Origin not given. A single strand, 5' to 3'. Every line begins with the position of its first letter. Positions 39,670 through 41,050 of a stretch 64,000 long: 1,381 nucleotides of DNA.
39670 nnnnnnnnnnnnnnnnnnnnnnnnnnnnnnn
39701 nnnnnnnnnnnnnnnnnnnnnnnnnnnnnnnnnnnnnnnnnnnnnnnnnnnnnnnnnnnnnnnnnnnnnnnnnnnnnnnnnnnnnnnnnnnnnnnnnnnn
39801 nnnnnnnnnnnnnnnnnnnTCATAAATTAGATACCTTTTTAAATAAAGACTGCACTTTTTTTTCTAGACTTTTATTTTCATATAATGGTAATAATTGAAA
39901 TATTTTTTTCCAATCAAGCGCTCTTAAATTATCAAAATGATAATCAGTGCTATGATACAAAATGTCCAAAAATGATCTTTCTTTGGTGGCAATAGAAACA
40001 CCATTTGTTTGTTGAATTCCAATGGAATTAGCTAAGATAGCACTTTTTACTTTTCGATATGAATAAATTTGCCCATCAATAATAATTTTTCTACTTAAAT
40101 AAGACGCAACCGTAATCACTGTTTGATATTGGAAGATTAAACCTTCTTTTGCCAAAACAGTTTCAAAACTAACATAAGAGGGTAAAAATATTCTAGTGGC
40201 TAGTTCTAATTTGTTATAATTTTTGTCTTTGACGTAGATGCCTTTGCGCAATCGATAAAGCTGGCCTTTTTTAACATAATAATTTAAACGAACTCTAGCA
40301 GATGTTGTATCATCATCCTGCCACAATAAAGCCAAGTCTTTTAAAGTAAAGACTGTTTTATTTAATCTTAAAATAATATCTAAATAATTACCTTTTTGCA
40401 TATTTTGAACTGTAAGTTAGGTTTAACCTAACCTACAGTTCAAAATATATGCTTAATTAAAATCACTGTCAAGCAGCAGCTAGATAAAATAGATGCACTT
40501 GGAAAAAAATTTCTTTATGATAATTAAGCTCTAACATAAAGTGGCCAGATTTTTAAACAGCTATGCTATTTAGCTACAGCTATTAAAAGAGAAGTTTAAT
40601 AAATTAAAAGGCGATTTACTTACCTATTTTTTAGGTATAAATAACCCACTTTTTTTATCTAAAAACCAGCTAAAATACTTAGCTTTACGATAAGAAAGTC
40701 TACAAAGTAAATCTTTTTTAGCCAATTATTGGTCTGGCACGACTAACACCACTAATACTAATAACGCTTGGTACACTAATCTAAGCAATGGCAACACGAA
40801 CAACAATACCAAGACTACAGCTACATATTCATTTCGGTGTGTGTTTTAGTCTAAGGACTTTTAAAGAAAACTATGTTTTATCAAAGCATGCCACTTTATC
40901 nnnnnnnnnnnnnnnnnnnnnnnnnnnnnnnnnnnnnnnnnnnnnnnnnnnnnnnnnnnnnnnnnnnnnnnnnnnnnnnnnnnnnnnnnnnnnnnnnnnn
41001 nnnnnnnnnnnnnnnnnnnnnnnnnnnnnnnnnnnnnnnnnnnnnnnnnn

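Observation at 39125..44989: DGR cassette bracketed by two AbiEi/AbiEii toxin-antitoxin pairs, with a third AbiEii-like gene at 32068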

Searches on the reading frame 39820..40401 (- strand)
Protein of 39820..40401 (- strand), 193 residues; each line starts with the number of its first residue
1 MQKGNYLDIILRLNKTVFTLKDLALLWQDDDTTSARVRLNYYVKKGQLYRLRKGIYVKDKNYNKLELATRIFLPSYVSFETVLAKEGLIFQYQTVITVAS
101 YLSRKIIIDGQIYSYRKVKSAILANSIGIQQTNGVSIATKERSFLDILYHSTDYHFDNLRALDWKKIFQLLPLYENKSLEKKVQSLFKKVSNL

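Call 3: search_protein_families(library=pfam, proteins=[window:39820-40401:-], max_evalue=0.01)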
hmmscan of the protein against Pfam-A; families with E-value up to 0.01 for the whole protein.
window:39820-40401:- (193 aa): 1 family
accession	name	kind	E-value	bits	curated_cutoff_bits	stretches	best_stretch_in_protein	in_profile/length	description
PF13338.12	AbiEi_4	-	8.1e-05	23.1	25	1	10-57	6-47/49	Transcriptional regulator, AbiEi antitoxin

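Call 4: search_protein_families(library=padloc, proteins=[window:39820-40401:-], max_evalue=0.01)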
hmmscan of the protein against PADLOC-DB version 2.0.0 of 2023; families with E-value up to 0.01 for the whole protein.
window:39820-40401:- (193 aa): 21 families
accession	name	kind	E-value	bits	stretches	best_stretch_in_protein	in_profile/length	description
PDLC02255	AbiEi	-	9.4e-65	215.7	1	5-188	3-185/186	AbiEi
PDLC02241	AbiEi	-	3.3e-19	67.5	1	6-188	3-196/199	AbiEi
PDLC02272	AbiEi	-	1.3e-16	59.1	1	36-189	30-197/200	AbiEi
PDLC02230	AbiEi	-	4.1e-16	57.3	1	31-152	15-137/192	AbiEi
PDLC02267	AbiEi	-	6.7e-14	49.9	1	7-151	10-155/252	AbiEi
PDLC02269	AbiEi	-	3.6e-10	37.6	1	13-189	8-193/251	AbiEi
PDLC02240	AbiEi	-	4e-10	37.6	1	13-104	13-107/216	AbiEi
PDLC02232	AbiEi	-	5.6e-10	37.4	1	12-100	15-110/177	AbiEi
PDLC02287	AbiEi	-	1.2e-07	29.6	1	15-188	10-192/253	AbiEi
PDLC02225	AbiEi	-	2.9e-07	28.4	1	35-150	31-147/198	AbiEi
PDLC02274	AbiEi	-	1.2e-06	26.4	1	39-99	38-101/217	AbiEi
PDLC02270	AbiEi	-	1.7e-05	22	1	14-149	9-161/265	AbiEi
PDLC02238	AbiEi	-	3.9e-05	21.5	1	36-158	15-138/180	AbiEi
PDLC02226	AbiEi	-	0.00019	19.3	1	16-59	18-58/202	AbiEi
PDLC02271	AbiEi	-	0.0004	17.7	1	7-149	13-167/263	AbiEi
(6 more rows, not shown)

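Call 5: search_protein_families(library=ncbifam, proteins=[window:39820-40401:-], max_evalue=0.01)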
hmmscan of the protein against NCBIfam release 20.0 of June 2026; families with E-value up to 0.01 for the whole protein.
window:39820-40401:- (193 aa): 1 family
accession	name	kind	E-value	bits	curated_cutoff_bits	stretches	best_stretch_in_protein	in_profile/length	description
NF047376.1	TAA_AbiEi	equivalog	1.5e-09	37.8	150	1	13-100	16-111/172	type IV toxin-antitoxin system AbiEi family antitoxin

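Call 34: search_solved_structures(query=window:39820-40401:-, max_evalue=1)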
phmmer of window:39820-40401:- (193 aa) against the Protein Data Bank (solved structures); distinct sequences matched with E-value up to 1: 5.
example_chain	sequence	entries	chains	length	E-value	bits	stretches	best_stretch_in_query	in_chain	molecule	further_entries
6vr2_A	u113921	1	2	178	0.3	14.1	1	8-59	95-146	Aminoglycoside 2'-N-acetyltransferase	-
6vou_A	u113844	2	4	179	0.3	14.1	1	8-59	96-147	Aminoglycoside 2'-N-acetyltransferase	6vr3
6vta_A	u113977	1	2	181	0.31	14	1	8-59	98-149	Aminoglycoside 2'-N-acetyltransferase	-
7jzs_A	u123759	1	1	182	0.32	14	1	8-59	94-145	Aminoglycoside 2'-N-acetyltransferase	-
5us1_A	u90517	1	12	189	0.33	13.9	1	8-59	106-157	Aminoglycoside 2'-N-acetyltransferase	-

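Call 64: search_solved_structures(query=A4, max_evalue=1, show_alignments=1)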
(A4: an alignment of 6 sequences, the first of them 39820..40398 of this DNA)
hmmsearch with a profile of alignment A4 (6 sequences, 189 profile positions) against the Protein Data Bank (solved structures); distinct sequences matched with E-value up to 1: 6.
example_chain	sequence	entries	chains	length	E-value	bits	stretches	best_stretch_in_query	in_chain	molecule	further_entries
6vr2_A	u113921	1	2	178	0.33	13.7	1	7-58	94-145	Aminoglycoside 2'-N-acetyltransferase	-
6vou_A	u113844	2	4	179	0.33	13.7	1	7-58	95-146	Aminoglycoside 2'-N-acetyltransferase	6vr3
6vta_A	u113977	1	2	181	0.34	13.6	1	7-58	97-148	Aminoglycoside 2'-N-acetyltransferase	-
7jzs_A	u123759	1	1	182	0.35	13.6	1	7-58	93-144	Aminoglycoside 2'-N-acetyltransferase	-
5us1_A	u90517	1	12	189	0.37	13.5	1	7-58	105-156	Aminoglycoside 2'-N-acetyltransferase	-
6ni1_A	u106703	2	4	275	0.59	12.9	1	40-92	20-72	Beta-lactamase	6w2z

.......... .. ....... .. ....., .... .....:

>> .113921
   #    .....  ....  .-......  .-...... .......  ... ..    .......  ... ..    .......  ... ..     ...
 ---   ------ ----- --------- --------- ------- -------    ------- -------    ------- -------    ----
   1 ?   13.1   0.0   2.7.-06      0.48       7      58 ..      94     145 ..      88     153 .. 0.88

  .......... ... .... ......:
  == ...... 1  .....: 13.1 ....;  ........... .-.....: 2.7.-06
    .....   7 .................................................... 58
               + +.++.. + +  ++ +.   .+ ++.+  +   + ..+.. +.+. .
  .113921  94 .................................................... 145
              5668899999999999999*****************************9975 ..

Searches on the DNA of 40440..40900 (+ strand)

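Call 95: search_rna_families(source=window, start=40440, end=40900, threshold=evalue, max_evalue=1)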
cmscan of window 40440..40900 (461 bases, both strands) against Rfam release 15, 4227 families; matches with E-value up to 1: 1.
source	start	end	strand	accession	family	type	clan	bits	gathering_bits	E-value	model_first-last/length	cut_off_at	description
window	40489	40564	+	RF03789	MIR5269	Gene; miRNA;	-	19.2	60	0.79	1-80/80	no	MIR5269 microRNA precursor family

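Call 100: build_rna_model(alignment_id=A6)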
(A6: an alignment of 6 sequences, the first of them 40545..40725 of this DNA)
Model R1 built from alignment A6 (6 sequences, 187 columns); structure: RNAalifold consensus.
model positions 128; base pairs 25; branch points 2; effective number of sequences 2.7; information 0.59 bits per position. Calibrated on 0.2 Mb of random sequence (short: E-values are rough).
structure used (alignment columns):
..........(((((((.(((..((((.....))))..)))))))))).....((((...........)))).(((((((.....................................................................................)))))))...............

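Call 103: search_with_rna_model(model_id=R1, sources=[window, L001, L002, L003, L004, L005, L006, L007, L008, L009, L010, L011, L012, L013, L014, L015, L016, L017, L018, L019, L020, L021, L022, L023, L024, L025, L026, L027, L028, L029, L030, L031, L032, L033, L034, L035, L036, L037, L038, L039, L040, L041, L042, L043, L044, L045, L046, L047, L048, L049, L050, L051, L052, L053, L054, L055, L056, L057, L058, L059, L060, L061, L062, L063, L064, L065, L066, L067, L068, L069, L070, L071, L072, L073, L074, L075, L076, L077, L078, L079, L080], max_evalue=0.1)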
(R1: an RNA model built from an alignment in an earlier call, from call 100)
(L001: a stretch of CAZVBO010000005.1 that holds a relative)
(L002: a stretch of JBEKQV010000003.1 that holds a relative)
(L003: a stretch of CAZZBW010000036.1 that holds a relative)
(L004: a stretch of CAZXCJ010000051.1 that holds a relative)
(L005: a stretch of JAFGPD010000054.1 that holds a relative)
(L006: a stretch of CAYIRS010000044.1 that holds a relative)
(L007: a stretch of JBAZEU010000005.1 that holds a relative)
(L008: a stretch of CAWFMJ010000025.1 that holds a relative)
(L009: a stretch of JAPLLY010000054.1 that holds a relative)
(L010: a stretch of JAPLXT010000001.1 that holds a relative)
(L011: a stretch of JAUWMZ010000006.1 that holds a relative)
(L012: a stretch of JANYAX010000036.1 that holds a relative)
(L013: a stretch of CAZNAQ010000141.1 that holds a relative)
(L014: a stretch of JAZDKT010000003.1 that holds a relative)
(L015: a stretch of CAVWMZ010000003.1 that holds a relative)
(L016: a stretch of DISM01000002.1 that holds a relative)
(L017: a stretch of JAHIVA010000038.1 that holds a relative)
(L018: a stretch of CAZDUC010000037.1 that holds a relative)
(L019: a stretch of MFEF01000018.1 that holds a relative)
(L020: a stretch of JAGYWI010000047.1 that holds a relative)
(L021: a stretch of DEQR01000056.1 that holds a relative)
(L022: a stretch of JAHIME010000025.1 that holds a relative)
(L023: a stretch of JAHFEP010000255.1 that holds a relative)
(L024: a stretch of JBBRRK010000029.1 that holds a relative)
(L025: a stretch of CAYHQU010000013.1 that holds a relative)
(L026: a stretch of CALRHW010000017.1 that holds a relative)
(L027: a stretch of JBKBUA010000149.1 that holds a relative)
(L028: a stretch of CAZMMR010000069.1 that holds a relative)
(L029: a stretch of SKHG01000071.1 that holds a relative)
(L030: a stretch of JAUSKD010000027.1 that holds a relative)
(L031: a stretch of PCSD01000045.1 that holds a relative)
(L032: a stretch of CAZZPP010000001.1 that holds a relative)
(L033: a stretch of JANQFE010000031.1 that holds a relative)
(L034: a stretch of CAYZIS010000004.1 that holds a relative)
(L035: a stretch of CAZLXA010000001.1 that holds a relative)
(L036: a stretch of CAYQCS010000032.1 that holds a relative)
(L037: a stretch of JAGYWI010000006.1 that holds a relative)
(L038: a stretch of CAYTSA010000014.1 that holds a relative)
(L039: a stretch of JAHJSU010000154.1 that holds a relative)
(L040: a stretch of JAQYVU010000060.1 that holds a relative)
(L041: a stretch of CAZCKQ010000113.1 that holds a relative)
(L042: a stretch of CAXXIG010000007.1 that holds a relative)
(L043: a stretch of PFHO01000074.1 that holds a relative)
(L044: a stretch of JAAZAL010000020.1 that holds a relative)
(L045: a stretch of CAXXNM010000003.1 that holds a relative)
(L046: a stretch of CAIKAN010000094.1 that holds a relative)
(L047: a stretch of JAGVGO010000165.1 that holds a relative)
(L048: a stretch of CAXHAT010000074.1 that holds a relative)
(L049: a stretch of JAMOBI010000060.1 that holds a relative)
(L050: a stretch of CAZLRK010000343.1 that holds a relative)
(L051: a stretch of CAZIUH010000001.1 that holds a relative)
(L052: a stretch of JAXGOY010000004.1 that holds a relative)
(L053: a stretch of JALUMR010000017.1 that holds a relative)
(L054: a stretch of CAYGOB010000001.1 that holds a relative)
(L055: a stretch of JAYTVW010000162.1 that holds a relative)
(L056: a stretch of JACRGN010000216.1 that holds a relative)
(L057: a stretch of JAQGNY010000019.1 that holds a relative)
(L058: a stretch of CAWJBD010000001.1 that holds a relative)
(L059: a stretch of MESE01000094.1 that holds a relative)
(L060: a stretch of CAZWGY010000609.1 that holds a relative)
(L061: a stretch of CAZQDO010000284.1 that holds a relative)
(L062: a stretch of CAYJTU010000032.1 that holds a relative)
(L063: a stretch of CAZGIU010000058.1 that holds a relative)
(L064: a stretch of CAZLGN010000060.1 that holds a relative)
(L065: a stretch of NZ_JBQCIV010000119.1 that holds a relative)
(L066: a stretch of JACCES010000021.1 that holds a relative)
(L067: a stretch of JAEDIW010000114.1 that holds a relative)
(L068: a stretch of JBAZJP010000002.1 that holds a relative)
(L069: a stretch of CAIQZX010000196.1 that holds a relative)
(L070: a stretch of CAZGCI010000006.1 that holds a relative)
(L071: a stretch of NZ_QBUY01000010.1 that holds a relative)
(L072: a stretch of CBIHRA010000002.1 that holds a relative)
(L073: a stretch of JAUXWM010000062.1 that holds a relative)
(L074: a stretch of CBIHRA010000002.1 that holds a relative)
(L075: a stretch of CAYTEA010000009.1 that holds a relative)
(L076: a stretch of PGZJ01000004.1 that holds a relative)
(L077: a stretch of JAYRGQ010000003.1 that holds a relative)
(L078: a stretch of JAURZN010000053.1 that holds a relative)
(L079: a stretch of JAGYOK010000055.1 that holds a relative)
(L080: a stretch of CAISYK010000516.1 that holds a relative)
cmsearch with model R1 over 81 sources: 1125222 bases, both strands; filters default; matches with E-value up to 0.1: 8.
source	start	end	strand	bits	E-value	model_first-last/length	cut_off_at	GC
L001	9363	9490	+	112.6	2.4e-28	1-128/128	no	0.52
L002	6279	6406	+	110.4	9.8e-28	1-128/128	no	0.55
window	40543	40724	+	77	1.8e-18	1-128/128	no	0.27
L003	1739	1865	-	50.3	4.5e-11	1-128/128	no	0.47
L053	1262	1406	+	25.8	0.00028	1-128/128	no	0.41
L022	3258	3354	-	20.9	0.0068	1-128/128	no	0.36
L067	3134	3234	+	19.7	0.014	1-128/128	no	0.46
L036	2294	2420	+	18.5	0.031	1-128/128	no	0.38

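Call 104: search_with_rna_model(model_id=R1, sources=[L083, L084, L085, L086, L087, L088, L089, L090, L091, L092, L093, L094, L095, L096, L097, L098, L099, L100, L101, L102, L103, L104, L105, L106, L107, L108, L109, L110, L111, L112, L113, L114, L115, L116, L117, L118, L119, L120, L121, L122, L123, L124, L125, L126, L127, L128, L129, L130, L131, L132, L133, L134, L135, L136, L137, L138, L139, L140, L141, L142, L143, L144, L145, L146, L147, L148, L149, L150, L151, L152, L153, L154, L155, L156, L157, L158, L159, L160, L161, L162], max_evalue=0.1)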
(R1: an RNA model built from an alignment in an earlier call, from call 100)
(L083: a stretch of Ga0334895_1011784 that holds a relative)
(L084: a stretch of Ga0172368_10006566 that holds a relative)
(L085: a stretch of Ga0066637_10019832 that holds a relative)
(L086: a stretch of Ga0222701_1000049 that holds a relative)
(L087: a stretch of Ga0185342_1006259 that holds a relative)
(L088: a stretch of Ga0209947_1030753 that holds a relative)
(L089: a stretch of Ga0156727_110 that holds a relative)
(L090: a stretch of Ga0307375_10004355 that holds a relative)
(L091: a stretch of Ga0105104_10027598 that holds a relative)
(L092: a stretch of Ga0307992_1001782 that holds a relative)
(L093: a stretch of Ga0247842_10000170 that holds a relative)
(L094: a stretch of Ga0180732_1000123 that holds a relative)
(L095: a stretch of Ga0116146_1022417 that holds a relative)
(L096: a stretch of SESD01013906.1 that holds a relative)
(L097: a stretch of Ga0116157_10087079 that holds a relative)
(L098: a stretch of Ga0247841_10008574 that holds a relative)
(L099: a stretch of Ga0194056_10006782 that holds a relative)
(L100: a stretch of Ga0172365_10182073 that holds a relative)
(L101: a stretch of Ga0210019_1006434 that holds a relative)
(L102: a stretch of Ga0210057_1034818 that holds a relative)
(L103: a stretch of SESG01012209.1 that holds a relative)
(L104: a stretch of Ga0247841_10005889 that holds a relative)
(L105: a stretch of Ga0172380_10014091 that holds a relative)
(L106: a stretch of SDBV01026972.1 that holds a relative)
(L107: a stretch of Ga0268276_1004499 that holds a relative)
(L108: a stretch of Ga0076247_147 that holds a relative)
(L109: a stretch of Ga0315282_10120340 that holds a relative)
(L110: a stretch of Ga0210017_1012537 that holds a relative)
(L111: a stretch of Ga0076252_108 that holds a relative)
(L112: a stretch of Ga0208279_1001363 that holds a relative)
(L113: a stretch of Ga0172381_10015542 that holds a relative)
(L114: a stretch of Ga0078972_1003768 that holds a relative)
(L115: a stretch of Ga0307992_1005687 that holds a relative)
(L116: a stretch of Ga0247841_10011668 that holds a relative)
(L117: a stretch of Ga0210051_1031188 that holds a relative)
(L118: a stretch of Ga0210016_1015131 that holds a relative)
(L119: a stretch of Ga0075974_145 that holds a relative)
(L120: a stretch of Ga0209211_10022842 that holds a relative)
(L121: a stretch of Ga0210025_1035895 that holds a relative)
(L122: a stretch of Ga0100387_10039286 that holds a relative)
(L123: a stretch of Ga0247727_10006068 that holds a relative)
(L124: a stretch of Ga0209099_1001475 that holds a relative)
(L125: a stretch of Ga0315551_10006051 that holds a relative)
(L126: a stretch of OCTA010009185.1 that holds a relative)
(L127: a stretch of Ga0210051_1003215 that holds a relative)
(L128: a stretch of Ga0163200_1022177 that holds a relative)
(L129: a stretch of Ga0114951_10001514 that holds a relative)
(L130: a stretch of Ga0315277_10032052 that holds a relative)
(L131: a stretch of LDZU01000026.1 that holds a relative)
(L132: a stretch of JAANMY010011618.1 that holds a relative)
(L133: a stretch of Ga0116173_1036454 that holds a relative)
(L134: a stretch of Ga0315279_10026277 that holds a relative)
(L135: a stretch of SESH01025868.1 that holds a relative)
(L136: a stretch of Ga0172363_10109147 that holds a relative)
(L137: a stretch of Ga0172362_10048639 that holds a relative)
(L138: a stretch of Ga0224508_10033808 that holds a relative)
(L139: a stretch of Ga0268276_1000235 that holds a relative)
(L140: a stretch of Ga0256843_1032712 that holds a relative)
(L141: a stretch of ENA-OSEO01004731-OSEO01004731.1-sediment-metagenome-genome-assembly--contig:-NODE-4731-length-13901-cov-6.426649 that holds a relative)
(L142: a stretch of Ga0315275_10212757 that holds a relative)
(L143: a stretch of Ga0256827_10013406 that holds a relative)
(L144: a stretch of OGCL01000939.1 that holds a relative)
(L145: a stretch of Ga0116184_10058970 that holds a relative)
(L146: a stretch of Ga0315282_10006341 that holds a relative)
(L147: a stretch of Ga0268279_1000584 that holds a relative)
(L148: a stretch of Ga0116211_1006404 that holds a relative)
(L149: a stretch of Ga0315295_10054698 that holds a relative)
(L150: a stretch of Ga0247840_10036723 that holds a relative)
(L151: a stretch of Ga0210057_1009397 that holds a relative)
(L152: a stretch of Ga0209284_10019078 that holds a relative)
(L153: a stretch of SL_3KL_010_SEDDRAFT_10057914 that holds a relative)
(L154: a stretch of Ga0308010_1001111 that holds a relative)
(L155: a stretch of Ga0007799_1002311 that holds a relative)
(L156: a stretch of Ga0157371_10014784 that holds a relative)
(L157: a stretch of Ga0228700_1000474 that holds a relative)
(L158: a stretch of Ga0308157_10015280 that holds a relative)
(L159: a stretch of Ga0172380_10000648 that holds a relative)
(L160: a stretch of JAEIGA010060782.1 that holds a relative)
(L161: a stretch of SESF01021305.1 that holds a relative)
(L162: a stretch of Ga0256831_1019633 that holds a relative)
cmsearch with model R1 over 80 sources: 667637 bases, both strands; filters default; matches with E-value up to 0.1: 10.
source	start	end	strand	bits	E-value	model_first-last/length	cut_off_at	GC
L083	2654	2777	+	120.3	9.8e-31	1-128/128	no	0.46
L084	9375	9501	+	118.5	3.3e-30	1-128/128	no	0.53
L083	1947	2089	+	105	1.7e-26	1-128/128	no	0.4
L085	1013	1137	+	46.7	2.8e-10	1-128/128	no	0.43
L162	1116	1260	+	26.8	9.4e-05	1-128/128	no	0.39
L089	936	1026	+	24.5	0.0004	1-128/128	no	0.33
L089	1460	1550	+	24.5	0.0004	1-128/128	no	0.33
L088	124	303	+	20.6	0.0047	1-128/128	no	0.4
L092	4431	4561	+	18.4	0.02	1-128/128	no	0.33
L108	3441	3594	-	16.1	0.087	1-128/128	no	0.44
